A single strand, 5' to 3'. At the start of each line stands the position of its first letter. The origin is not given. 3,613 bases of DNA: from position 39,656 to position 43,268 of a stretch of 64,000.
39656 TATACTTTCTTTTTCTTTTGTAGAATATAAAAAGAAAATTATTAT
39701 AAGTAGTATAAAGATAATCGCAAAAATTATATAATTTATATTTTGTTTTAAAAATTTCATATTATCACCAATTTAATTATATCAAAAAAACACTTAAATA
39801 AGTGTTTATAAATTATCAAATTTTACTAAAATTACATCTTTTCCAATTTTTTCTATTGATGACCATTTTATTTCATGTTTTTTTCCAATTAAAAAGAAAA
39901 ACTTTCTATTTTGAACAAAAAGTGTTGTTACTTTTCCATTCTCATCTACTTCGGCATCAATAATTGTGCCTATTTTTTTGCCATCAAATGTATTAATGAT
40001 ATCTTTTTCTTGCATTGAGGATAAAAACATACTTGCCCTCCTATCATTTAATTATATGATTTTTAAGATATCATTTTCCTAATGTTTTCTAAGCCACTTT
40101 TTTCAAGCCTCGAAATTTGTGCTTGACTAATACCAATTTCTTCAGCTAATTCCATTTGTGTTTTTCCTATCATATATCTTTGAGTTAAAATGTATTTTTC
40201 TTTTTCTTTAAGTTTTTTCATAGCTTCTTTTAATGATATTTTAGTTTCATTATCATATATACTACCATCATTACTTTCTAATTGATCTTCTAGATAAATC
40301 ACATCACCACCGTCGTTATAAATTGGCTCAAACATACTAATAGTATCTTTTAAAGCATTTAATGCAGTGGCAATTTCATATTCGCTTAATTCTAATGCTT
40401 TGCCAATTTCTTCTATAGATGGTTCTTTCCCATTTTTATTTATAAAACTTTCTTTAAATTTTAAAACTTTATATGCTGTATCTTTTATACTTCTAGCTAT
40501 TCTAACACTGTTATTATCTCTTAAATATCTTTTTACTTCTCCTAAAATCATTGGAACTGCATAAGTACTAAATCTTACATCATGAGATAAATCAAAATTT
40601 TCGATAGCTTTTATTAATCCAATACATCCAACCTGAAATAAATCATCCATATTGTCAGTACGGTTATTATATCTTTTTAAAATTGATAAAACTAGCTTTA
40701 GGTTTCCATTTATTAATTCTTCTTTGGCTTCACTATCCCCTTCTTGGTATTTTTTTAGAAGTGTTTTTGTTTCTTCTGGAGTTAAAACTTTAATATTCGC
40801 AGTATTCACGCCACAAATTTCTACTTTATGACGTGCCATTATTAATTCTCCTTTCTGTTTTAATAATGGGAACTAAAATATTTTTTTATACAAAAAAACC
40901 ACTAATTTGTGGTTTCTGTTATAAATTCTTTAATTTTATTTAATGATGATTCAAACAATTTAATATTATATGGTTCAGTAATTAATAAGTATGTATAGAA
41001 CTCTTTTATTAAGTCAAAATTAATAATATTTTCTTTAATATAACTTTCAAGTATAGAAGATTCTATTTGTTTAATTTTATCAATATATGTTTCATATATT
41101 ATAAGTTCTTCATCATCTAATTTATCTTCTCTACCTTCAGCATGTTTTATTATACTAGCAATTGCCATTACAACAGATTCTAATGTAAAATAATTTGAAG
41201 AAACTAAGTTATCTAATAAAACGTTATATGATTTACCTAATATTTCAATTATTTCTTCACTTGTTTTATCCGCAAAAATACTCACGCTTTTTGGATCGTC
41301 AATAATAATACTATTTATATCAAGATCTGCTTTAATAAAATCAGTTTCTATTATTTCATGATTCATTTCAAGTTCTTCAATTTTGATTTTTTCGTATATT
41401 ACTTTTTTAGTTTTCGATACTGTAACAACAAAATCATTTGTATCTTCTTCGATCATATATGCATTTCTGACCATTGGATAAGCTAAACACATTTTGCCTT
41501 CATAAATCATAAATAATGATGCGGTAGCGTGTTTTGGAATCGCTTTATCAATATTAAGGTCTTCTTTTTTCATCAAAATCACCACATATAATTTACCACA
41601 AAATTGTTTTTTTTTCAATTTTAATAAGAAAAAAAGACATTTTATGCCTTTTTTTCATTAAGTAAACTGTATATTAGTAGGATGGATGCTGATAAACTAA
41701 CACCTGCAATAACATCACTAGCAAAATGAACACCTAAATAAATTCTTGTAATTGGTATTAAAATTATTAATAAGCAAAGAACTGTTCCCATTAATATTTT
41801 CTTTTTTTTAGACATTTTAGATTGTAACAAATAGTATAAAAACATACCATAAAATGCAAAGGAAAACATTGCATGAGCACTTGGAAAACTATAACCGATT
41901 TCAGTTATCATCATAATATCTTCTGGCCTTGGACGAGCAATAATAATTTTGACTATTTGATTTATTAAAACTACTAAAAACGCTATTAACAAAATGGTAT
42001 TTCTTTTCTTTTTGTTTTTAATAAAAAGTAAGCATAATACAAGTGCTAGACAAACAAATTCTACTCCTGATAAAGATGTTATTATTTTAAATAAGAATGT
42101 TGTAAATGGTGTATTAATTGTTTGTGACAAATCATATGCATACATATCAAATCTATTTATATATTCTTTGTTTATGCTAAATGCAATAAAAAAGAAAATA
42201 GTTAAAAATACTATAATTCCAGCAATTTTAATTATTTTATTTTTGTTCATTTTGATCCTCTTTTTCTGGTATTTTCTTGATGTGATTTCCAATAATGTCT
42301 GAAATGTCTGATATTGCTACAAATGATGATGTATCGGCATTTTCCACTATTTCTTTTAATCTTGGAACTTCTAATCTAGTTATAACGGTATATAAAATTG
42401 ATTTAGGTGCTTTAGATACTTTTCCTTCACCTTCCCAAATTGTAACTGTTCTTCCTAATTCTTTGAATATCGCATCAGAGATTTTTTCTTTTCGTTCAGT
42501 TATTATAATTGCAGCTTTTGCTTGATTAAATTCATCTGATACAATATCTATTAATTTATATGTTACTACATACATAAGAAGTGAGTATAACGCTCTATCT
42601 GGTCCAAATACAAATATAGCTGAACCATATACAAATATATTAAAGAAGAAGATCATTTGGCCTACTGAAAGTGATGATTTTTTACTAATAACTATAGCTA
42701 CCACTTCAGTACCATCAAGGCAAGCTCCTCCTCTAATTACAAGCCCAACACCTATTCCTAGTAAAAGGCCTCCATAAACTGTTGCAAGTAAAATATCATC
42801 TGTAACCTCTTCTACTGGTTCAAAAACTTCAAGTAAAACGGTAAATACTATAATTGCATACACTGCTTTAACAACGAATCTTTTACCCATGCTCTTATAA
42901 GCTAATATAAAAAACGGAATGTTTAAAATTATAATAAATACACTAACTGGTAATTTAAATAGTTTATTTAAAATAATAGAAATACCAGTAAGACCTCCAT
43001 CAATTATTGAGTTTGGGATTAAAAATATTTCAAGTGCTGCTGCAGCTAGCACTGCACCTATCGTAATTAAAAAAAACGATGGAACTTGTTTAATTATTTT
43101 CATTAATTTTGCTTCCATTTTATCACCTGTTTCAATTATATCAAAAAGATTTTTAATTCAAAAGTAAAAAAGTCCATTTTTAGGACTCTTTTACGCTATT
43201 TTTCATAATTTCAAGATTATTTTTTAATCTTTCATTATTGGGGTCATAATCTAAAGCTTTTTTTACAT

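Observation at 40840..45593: The conserved spoIIGA-sigE-sigG cluster is interrupted by a 4.7-kb five-gene insertion carrying a collagen-like spore-surface gene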

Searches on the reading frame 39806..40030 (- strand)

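Call 3: search_protein_families(library=pfam, proteins=[window:39806-40030:-])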
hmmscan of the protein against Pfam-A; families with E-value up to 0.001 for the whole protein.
window:39806-40030:- (74 aa): 1 family
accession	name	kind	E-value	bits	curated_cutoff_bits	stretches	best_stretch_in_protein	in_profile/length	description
PF05239.21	PRC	-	2.3e-10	40.7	21.2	1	2-72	5-74/78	PRC-barrel domain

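Call 4: search_protein_families(library=ncbifam, proteins=[window:39806-40030:-])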
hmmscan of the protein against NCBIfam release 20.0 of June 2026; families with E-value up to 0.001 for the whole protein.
window:39806-40030:- (74 aa): 1 family
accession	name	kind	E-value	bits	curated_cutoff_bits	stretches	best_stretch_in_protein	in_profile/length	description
TIGR02888.1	spore_YlmC_YmxH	subfamily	1.8e-17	63.3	44.2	1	3-70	2-75/76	YlmC/YmxH family sporulation protein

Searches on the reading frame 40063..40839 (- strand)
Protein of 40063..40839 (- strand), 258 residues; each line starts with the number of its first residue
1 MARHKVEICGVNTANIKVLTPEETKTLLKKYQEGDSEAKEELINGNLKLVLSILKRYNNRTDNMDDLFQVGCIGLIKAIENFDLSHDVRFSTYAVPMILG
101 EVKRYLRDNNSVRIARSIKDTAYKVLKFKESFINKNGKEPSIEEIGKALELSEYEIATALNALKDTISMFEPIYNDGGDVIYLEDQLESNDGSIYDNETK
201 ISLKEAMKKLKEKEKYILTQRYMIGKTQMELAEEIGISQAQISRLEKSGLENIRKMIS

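Call 3: search_protein_families(library=pfam, proteins=[window:40063-40839:-])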
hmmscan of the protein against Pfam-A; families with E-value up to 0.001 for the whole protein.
window:40063-40839:- (258 aa): 8 families
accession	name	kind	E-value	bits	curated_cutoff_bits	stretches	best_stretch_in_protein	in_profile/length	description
PF04542.20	Sigma70_r2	-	1.9e-18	66.4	24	1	42-110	1-69/71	Sigma-70 region 2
PF04545.22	Sigma70_r4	-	1.8e-11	43.8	24.1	1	206-255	1-50/50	Sigma-70, region 4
PF04539.22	Sigma70_r3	-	3.2e-08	34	25.3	1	122-176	3-57/78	Sigma-70 region 3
PF01381.28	HTH_3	-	8e-05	23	23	1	225-247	9-31/55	Helix-turn-helix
PF07638.17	Sigma70_ECF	-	0.00031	21.1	21.1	0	177-244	100-170/185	ECF sigma factor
PF12802.13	MarR_2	-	0.0006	20.4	27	0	225-245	18-40/61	MarR family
PF01726.22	LexA_DNA_bind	-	0.00085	19.5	23.7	0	124-164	10-51/65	LexA DNA binding domain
PF08281.18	Sigma70_r4_2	-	0.00085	19.4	25.7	0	202-240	3-41/54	Sigma-70, region 4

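Call 4: search_protein_families(library=ncbifam, proteins=[window:40063-40839:-])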
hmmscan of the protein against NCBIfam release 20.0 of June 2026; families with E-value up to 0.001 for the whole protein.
window:40063-40839:- (258 aa): 63 families (the best 25 are shown)
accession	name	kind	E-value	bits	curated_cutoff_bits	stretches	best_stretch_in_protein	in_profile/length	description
NF006071.0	PRK08215.1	equivalog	1.2e-111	372.4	372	1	1-257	1-257/258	RNA polymerase sporulation sigma factor SigG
TIGR02850.1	spore_sigG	equivalog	1.2e-107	359.1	457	1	4-257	1-254/254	RNA polymerase sporulation sigma factor SigG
NF004052.0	PRK05572.1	subfamily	4.8e-80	268.7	311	1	17-257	12-250/252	SigF/SigG family RNA polymerase sporulation sigma factor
TIGR02885.1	spore_sigF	equivalog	4.7e-79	265.4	321.45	1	27-256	1-230/231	RNA polymerase sporulation sigma factor SigF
TIGR02980.1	SigBFG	subfamily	3.5e-75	252.6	234.35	1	36-256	2-225/227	SigB/SigF/SigG family RNA polymerase sigma factor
NF005644.0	PRK07408.1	subfamily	1.6e-42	145.9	261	1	22-257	11-253/258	RNA polymerase sigma factor SigF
TIGR02941.1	Sigma_B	equivalog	1.4e-40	139.4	315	1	18-256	9-252/255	RNA polymerase sigma factor SigB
NF005514.0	PRK07122.1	subfamily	7.7e-37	126.9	372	1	36-256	39-262/264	RNA polymerase sigma factor SigF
NF004471.0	PRK05803.1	subfamily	3.1e-36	124.8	252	2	15-120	28-133/235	RNA polymerase sporulation sigma factor SigK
TIGR02997.1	Sig70-cyanoRpoD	subfamily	1.1e-34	120.1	384.5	1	25-254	63-298/298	RNA polymerase sigma factor, RpoD/SigA family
TIGR02846.1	spore_sigmaK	equivalog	2.8e-34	118.6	298.65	2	14-120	25-131/227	RNA polymerase sporulation sigma factor SigK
TIGR02394.1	rpoS_proteo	equivalog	4.1e-34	118.4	378.7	1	17-257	26-274/285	RNA polymerase sigma factor RpoS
TIGR02393.1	RpoD_Cterm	equivalog_domain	9.4e-34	117.1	354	1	38-254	1-225/238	RNA polymerase sigma factor RpoD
NF006158.0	PRK08301.1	equivalog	1.1e-33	116.6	339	2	8-120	30-142/241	RNA polymerase sporulation sigma factor SigE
NF006666.0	PRK09210.1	equivalog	3.4e-33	115.5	572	1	15-239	110-342/370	RNA polymerase sigma factor RpoD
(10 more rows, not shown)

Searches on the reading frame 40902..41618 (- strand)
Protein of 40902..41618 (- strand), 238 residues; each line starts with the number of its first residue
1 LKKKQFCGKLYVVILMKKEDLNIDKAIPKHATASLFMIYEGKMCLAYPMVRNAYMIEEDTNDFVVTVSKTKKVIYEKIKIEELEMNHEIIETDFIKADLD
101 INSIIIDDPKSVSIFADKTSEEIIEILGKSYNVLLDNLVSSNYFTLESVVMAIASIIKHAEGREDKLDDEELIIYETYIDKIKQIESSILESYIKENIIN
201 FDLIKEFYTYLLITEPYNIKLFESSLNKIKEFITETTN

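Call 3: search_protein_families(library=pfam, proteins=[window:40902-41618:-])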
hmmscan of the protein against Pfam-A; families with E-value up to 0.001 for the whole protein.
window:40902-41618:- (238 aa): 0 families

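Call 4: search_protein_families(library=ncbifam, proteins=[window:40902-41618:-])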
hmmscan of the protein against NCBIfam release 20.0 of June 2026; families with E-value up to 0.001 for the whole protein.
window:40902-41618:- (238 aa): 0 families

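Call 54: find_homologous_proteins(query=window:40902-41618:-, max_evalue=0.001)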
Query window:40902-41618:- (238 aa): 10 proteins with E <= 0.001 among 846 candidates.
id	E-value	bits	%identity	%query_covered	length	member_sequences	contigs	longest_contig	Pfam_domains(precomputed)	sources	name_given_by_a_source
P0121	2.3e-130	451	100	94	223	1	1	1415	-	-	-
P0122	2.3e-121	421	91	94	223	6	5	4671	-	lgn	-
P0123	1.4e-102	360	78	94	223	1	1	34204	-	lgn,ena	-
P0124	9.1e-100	351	77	94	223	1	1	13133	-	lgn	-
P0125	2.7e-96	339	73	94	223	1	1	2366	-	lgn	-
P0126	4.3e-93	329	70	94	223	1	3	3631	-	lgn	-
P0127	8.9e-91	321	70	92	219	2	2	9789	-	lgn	-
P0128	3.2e-90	319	69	93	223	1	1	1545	-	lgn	-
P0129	1.8e-87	310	69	91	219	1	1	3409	-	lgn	-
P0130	9.4e-85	301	77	82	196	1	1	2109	-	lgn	-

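Call 55: find_encoding_contigs(protein=P0123, flank=8000, max_places=3)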
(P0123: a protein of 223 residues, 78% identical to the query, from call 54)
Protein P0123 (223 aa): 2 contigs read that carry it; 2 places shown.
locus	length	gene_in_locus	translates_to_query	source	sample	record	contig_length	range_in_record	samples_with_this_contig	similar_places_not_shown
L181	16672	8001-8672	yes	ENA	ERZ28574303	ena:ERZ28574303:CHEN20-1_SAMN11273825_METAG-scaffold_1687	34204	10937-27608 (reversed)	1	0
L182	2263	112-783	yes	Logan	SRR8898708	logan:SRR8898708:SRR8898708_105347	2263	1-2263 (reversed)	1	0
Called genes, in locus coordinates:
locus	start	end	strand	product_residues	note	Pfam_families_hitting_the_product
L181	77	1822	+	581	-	PF00664:ABC_membrane, PF02463:SMC_N (weak), PF00005:ABC_tran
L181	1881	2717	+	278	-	-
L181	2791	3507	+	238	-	PF03419:Peptidase_U4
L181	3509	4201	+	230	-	PF04542:Sigma70_r2, PF04545:Sigma70_r4, PF01381:HTH_3 (weak)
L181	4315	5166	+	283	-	-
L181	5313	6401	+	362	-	PF00535:Glycos_transf_2, PF07719:TPR_2 (faint)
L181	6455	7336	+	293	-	PF02588:YitT_membrane, PF10035:DUF2179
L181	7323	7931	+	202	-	PF01569:PAP2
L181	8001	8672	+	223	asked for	-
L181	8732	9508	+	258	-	PF04542:Sigma70_r2, PF04539:Sigma70_r3 (faint), PF04545:Sigma70_r4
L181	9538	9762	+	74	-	PF05239:PRC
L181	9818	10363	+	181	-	-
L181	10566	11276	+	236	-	-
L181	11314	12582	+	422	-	PF00919:UPF0004, PF04055:Radical_SAM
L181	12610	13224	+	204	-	-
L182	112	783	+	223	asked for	-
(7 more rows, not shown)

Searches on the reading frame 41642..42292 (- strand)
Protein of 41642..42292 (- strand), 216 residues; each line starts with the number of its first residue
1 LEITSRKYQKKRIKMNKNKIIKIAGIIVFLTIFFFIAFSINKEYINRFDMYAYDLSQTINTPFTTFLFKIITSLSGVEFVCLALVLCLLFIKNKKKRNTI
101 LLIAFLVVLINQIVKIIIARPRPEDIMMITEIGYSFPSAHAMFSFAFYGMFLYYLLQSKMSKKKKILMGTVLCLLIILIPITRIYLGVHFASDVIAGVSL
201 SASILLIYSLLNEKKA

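Call 3: search_protein_families(library=pfam, proteins=[window:41642-42292:-])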
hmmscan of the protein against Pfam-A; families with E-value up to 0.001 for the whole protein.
window:41642-42292:- (216 aa): 2 families
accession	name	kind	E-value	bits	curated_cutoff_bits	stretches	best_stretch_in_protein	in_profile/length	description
PF01569.27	PAP2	-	4e-21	75.6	27.2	1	100-212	5-125/130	PAP2 superfamily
PF14378.12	PAP2_3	-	4e-06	27.2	27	1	133-203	124-186/190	PAP2 superfamily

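Call 4: search_protein_families(library=ncbifam, proteins=[window:41642-42292:-])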
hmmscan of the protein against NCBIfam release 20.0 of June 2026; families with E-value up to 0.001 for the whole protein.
window:41642-42292:- (216 aa): 4 families
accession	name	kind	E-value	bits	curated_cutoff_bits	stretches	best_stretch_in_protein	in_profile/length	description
NF047884.1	UdeprDiPSep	equivalog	2.6e-12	47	250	1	30-207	7-182/188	undecaprenyl-diphosphatase SepP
NF007975.0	PRK10699.1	equivalog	5.6e-08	32.5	261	1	130-212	153-230/254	phosphatidylglycerophosphatase B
NF008813.0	PRK11837.1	equivalog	7.6e-07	29.3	229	1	74-200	32-160/202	undecaprenyl-diphosphate phosphatase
TIGR04370.1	glyco_rpt_poly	subfamily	0.00018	20.6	40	0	10-113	75-182/396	oligosaccharide repeat unit polymerase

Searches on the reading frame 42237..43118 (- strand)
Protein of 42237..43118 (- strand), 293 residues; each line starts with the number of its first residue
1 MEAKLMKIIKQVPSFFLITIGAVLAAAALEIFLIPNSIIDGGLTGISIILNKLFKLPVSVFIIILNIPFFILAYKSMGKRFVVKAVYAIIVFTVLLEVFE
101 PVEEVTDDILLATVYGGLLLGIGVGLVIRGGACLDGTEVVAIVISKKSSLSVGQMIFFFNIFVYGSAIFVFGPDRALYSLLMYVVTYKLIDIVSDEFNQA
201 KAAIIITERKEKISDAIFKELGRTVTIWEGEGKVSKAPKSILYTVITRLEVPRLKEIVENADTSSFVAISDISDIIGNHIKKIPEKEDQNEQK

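Call 3: search_protein_families(library=pfam, proteins=[window:42237-43118:-])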
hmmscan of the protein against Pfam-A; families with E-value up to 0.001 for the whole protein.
window:42237-43118:- (293 aa): 2 families
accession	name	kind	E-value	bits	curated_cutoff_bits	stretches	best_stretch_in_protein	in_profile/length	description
PF02588.21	YitT_membrane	-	1.2e-69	234.2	24.3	1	15-217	2-204/205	Uncharacterised 5xTM membrane BCR, YitT family COG1284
PF10035.14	DUF2179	-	5e-17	61.9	22.8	1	223-277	1-55/55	Uncharacterized protein conserved in bacteria (DUF2179)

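Call 4: search_protein_families(library=ncbifam, proteins=[window:42237-43118:-])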
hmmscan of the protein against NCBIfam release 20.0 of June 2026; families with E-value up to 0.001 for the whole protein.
window:42237-43118:- (293 aa): 2 families
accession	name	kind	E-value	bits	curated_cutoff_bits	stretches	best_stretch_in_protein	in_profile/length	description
NF003191.0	PRK04164.1-2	equivalog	2.8e-06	27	179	1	205-280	104-177/200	hypothetical protein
NF043063.1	MMSYN1_0411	equivalog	0.00014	20.9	550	0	60-90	105-135/498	YitT family ABC transporter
